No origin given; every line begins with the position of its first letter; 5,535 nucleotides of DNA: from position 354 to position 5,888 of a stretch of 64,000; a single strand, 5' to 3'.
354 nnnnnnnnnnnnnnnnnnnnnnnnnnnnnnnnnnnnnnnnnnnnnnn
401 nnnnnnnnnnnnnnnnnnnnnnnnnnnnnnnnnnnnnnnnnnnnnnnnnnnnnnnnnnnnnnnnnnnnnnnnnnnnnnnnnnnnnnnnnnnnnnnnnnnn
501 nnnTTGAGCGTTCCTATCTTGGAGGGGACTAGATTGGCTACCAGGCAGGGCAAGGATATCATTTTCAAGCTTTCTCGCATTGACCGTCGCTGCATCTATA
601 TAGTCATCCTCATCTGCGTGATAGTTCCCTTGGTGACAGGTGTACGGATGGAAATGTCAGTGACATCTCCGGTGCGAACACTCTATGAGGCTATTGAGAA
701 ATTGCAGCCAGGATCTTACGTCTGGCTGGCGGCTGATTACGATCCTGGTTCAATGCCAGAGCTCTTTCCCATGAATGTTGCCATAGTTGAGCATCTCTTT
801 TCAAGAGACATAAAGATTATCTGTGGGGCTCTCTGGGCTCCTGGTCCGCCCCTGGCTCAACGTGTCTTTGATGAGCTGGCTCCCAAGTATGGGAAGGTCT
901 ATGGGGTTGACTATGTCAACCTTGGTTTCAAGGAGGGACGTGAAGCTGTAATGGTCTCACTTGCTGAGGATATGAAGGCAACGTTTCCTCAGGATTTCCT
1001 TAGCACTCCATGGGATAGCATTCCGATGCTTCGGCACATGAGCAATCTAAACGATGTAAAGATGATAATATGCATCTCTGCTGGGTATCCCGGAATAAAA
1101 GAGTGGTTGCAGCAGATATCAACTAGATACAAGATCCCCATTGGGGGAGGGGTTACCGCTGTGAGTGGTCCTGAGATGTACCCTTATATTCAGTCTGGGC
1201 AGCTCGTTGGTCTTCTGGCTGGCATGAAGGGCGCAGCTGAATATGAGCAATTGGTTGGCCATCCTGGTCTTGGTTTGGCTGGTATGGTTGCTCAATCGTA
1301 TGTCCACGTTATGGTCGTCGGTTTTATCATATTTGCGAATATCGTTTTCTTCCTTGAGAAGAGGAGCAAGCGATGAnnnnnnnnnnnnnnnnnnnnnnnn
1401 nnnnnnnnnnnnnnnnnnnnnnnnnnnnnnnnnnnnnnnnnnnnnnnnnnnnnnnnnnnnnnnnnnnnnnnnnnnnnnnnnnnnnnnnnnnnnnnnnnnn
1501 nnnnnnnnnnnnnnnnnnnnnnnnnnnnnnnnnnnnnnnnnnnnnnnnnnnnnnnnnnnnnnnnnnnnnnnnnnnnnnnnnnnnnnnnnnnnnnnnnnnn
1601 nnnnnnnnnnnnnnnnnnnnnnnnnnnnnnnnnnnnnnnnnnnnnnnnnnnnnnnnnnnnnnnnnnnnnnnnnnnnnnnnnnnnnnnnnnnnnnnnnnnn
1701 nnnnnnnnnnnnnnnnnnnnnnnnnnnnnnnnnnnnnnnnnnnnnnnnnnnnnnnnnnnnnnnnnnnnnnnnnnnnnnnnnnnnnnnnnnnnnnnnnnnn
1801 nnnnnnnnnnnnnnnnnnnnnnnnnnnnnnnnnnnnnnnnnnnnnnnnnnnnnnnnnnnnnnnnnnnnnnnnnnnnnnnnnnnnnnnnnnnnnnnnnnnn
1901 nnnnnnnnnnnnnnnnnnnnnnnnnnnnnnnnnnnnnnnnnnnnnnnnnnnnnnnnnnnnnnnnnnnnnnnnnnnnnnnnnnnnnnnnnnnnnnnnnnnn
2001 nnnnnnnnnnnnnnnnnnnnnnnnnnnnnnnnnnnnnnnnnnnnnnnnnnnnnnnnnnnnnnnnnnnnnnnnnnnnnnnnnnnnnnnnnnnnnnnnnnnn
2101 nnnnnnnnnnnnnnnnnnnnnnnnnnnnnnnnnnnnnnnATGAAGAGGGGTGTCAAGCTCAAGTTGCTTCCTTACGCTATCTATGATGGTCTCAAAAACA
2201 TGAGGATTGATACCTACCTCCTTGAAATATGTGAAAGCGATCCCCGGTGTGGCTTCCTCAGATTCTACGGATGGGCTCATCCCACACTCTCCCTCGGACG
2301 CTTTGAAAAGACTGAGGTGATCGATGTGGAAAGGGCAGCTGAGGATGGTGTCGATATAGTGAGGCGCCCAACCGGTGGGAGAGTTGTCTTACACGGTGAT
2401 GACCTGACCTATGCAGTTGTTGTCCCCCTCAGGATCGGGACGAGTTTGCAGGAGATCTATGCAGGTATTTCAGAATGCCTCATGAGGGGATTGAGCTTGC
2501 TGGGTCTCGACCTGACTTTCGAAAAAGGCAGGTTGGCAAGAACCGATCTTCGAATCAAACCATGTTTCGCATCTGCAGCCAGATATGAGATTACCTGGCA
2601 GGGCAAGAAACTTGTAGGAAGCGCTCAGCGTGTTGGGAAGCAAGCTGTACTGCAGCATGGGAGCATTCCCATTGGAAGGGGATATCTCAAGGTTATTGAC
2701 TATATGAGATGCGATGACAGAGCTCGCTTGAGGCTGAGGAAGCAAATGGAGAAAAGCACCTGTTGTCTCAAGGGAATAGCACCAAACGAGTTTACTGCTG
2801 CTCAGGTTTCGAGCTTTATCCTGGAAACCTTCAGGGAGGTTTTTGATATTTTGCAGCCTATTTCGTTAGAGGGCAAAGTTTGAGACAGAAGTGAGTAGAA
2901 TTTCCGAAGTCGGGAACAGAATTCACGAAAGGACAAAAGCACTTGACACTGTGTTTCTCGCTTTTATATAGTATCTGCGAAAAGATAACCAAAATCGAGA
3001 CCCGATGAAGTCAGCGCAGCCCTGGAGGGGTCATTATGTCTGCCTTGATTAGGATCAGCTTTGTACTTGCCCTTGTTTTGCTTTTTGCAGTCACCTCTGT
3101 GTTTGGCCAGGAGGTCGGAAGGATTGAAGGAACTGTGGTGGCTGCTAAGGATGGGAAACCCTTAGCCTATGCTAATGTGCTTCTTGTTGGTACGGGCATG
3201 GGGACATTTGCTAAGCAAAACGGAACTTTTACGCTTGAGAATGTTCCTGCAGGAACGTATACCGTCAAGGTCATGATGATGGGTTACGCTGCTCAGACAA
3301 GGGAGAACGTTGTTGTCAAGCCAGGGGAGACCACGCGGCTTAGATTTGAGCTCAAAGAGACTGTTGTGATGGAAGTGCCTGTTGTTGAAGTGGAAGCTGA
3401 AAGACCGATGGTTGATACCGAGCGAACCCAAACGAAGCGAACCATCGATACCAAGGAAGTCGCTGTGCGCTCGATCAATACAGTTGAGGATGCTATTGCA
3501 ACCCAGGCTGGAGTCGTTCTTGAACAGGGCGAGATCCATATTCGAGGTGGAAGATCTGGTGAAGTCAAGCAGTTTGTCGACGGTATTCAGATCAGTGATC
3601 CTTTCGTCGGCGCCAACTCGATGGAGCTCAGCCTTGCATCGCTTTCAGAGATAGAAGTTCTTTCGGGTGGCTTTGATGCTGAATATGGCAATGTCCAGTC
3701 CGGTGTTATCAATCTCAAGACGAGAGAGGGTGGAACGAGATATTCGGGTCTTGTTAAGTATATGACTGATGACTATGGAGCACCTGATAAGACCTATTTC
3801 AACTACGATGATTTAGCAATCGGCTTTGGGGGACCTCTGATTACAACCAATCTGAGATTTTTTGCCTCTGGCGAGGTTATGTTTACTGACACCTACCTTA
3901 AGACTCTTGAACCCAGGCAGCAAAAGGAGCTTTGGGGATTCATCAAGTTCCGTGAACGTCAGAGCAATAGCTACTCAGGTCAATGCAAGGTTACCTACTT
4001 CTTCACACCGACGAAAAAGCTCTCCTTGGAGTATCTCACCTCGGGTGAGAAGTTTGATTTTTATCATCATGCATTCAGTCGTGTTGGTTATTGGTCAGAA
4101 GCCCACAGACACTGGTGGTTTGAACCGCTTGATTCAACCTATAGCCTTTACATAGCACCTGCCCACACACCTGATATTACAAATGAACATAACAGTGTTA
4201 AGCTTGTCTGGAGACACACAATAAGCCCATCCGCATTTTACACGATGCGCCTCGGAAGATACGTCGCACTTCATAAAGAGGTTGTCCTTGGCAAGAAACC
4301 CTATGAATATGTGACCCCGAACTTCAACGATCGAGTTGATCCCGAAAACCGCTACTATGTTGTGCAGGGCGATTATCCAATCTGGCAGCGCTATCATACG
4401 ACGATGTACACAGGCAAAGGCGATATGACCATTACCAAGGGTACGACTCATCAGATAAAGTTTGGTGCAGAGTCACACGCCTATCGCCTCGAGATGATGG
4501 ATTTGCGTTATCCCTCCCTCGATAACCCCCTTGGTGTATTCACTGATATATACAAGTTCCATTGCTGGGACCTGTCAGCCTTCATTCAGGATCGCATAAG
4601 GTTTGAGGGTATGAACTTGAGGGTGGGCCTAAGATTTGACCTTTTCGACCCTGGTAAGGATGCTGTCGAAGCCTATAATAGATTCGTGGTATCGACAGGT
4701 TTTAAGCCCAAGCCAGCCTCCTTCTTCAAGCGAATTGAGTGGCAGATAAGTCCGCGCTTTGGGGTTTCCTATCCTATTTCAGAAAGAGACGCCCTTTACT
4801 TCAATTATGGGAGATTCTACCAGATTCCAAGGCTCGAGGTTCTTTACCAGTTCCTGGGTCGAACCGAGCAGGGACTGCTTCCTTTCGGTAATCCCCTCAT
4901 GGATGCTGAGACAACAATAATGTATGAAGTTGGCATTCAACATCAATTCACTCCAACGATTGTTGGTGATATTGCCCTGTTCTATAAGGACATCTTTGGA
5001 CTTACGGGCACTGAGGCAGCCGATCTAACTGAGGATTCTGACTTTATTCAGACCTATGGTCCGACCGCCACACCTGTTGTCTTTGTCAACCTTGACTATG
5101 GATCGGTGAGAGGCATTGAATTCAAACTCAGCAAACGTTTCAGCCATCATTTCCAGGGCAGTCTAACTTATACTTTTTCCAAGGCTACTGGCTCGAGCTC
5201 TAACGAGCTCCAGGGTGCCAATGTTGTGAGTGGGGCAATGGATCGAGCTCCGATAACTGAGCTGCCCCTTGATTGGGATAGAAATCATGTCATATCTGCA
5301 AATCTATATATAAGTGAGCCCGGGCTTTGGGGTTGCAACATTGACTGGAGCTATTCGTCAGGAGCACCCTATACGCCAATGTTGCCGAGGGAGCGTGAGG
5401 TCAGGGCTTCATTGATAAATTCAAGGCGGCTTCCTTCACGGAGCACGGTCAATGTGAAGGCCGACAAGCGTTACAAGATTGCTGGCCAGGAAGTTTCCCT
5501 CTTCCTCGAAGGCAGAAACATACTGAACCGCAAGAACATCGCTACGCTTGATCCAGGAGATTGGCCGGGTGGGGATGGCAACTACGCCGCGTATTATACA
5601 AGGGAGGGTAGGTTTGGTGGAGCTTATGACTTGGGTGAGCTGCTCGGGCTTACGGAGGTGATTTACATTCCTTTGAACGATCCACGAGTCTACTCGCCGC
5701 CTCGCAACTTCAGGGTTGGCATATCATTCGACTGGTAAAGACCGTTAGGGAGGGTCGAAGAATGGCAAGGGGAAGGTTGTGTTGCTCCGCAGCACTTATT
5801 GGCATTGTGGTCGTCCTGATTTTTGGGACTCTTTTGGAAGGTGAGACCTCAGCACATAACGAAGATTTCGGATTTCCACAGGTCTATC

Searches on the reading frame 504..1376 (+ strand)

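Call 12: search_protein_families(library=pfam, proteins=[window:504-1376:+], max_evalue=0.001)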
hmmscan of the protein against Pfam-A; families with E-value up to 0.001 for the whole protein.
window:504-1376:+ (290 aa): 1 family
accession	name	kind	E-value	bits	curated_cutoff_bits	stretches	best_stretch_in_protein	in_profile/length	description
PF23113.1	MARCHF6_C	-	0.00054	20.2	28.8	1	29-61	17-49/180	E3 ubiquitin-protein ligase MARCHF6-like, C-terminal domain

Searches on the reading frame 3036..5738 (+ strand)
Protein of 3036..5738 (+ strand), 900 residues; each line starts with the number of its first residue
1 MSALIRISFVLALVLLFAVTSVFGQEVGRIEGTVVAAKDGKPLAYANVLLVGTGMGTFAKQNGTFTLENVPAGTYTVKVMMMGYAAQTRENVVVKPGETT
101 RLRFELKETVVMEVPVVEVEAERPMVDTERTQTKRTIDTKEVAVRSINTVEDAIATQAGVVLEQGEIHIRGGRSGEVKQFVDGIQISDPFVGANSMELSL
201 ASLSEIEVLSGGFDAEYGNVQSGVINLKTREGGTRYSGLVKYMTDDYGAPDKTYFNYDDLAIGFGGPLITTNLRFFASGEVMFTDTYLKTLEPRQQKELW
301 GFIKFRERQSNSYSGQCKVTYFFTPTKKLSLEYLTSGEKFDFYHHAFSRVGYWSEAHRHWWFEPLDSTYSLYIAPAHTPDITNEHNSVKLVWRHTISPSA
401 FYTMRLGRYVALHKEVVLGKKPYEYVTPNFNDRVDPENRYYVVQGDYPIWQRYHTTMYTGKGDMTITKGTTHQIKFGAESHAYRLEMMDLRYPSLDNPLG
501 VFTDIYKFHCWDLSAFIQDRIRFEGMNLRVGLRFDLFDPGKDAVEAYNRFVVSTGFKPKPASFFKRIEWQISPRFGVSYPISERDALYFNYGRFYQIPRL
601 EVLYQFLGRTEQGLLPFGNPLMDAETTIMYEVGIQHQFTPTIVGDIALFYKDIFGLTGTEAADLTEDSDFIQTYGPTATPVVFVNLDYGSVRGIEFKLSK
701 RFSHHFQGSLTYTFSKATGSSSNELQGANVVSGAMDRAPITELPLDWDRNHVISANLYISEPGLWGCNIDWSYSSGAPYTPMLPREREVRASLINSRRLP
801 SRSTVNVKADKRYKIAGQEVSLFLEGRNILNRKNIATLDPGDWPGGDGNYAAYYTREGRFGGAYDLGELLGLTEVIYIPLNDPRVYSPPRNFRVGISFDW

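Call 7: search_protein_families(library=ncbifam, proteins=[window:3036-5738:+], max_evalue=0.01)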
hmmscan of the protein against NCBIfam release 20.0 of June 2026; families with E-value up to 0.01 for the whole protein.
window:3036-5738:+ (900 aa): 15 families
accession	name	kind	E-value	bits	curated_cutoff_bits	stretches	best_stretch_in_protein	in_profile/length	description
TIGR01785.1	TonB-hemin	subfamily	4.8e-14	51.7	316.85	1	453-724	302-568/677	TonB-dependent heme/hemoglobin receptor family protein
TIGR01786.1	TonB-hemlactrns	subfamily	1.9e-12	46.4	323.75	1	472-752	349-627/719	TonB-dependent hemoglobin/transferrin/lactoferrin family receptor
NF052345.1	S_layer_anammox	exception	2.1e-12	45.3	1400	1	25-169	1310-1456/1596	Kustd1514 family S-layer glycoprotein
NF010010.0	PRK13483.1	equivalog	6.7e-11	40.9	927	1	570-719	403-550/660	ligand-gated channel protein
NF049947.1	TonB_dep_PCPU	exception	6.3e-10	37.9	800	1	513-718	387-574/685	TonB-dependent receptor, PCPU motif-type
NF049946.1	TonB_dep_CU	exception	1.5e-09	36.7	700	2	164-249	100-190/683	TonB-dependent receptor, CU motif-type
TIGR01783.1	TonB-siderophor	subfamily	5.8e-09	35.1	223.5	2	136-254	8-129/649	TonB-dependent siderophore receptor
NF049944.1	TonB_dep_PUIUD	equivalog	1.8e-07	29.9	850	1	514-717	395-573/686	TonB-dependent receptor, PUIUD motif-type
NF041535.1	TonB_rec_PqqU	equivalog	2.7e-07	29.3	1200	1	177-233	77-133/676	TonB-dependent receptor PqqU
TIGR01779.1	TonB-B12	equivalog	1.6e-06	27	599.7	1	127-233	56-157/614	TonB-dependent vitamin B12 receptor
TIGR04056.1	OMP_RagA_SusC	subfamily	1.1e-05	24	368.25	1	30-210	3-182/981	SusC/RagA family TonB-linked outer membrane protein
NF010038.0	PRK13513.1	equivalog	0.00028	19.6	942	0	607-727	436-557/659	ligand-gated channel protein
TIGR01782.1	TonB-Xanth-Caul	subfamily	0.00028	19.3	310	1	617-727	637-753/868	TonB-dependent receptor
NF053590.1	TonB_dep_TOL0244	equivalog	0.0042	15.8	645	0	612-717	402-494/604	TOL_0244 family TonB-dependent receptor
NF007926.1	PRK10641.1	equivalog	0.0047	15.5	836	1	127-232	52-156/617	TonB-dependent vitamin B12 receptor BtuB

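Call 8: search_protein_families(library=pfam, proteins=[window:3036-5738:+], max_evalue=0.01)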
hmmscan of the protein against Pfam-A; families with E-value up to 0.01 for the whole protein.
window:3036-5738:+ (900 aa): 10 families
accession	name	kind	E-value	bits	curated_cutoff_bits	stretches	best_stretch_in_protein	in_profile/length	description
PF00593.30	TonB_dep_Rec_b-barrel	-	6.3e-27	95.9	27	1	375-829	50-436/436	TonB dependent receptor-like, beta-barrel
PF13620.12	CarboxypepD_reg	-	3.5e-19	69.4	32.3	1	30-107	2-82/82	Carboxypeptidase regulatory-like domain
PF13715.12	CarbopepD_reg_2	-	2.7e-18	66.2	32.2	1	30-112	1-82/88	CarboxypepD_reg-like domain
PF25183.1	OMP_b-brl_4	-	8.8e-13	48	30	2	692-760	606-676/838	Outer membrane beta barrel domain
PF14905.12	OMP_b-brl_3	-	4.7e-08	32.9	27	1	454-727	53-305/408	Outer membrane protein beta-barrel family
PF07715.20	Plug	-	5.4e-08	33.8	23.9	1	131-222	6-104/107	TonB-dependent Receptor Plug Domain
PF14686.12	fn3_3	-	2.3e-05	24.5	24.4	1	59-102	31-75/75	Polysaccharide lyase family 4, domain II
PF09430.16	EMC7_beta-sandw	-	0.00017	22.2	26.6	1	55-88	21-54/122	ER membrane protein complex subunit 7, beta-sandwich domain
PF08308.17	PEGA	-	0.00043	20.6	20.8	1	66-109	28-70/71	PEGA domain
PF23591.1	CILP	-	0.0044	17.4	27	0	30-78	7-53/90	Cartilage intermediate layer protein 1-like domain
